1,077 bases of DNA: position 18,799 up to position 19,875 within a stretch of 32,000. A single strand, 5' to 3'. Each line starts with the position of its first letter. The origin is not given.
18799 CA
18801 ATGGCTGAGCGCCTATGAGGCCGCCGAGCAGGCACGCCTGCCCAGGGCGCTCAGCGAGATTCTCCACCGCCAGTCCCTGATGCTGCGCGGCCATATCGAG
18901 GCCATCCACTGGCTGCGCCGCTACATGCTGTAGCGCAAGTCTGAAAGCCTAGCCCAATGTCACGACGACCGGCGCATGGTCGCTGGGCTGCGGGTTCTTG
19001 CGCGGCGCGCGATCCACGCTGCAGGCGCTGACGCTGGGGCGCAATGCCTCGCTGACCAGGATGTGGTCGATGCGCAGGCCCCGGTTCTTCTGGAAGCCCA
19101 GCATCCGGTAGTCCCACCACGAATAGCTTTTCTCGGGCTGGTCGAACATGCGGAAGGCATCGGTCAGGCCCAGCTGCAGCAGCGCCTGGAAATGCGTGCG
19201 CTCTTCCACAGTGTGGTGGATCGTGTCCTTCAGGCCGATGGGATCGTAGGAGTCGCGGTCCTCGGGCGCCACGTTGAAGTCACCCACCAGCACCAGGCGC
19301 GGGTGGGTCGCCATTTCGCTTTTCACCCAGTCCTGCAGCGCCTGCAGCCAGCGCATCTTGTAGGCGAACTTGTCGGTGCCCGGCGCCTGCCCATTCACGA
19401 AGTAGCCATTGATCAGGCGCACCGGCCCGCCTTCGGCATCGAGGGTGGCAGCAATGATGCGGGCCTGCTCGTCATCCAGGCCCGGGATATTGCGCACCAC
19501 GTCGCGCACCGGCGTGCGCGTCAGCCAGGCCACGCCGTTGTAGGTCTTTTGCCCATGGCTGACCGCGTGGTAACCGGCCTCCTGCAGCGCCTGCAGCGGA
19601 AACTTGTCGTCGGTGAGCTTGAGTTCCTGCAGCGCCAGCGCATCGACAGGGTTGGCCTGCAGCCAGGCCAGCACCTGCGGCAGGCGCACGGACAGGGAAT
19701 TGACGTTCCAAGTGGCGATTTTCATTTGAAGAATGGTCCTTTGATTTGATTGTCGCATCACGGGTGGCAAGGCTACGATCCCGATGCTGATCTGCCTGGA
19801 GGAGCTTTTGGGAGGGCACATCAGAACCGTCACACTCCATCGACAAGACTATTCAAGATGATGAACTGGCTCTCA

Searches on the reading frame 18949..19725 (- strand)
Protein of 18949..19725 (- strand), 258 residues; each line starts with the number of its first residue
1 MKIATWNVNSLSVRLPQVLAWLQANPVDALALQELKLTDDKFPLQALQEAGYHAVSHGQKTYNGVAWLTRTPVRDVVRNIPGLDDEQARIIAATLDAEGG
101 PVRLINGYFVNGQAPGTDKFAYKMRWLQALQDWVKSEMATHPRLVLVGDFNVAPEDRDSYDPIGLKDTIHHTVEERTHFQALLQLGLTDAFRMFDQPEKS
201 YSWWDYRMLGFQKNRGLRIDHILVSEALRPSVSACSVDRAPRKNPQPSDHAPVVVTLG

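Call 50: search_protein_families(library=ncbifam, proteins=[window:18949-19725:-], max_evalue=0.001)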
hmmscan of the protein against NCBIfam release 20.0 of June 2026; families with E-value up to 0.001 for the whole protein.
window:18949-19725:- (258 aa): 4 families
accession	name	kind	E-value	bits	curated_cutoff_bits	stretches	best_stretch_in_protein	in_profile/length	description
TIGR00195.1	exoDNase_III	equivalog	4e-75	252.7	182.55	1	1-257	1-254/254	exodeoxyribonuclease III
TIGR00633.1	xth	equivalog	3.1e-72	243.2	99.05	1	1-257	1-254/255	exodeoxyribonuclease III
NF008733.0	PRK11756.1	equivalog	1.8e-59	201.2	280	1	1-257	1-267/269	exodeoxyribonuclease III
NF010489.0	PRK13911.1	equivalog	4.1e-23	82.4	503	1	1-255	1-247/250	exodeoxyribonuclease III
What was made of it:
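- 18949..19725 (-): xth (exodeoxyribonuclease III). It is the left homologous flank shared by all arrangements. Homology between arrangements ends at its start codon (19723-19725). NCBIfam TIGR00195, 253 bits (call 50).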

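Call 51: search_protein_families(library=padloc, proteins=[window:18949-19725:-], max_evalue=0.01)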
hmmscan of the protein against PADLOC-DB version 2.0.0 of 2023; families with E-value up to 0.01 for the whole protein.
window:18949-19725:- (258 aa): 0 families
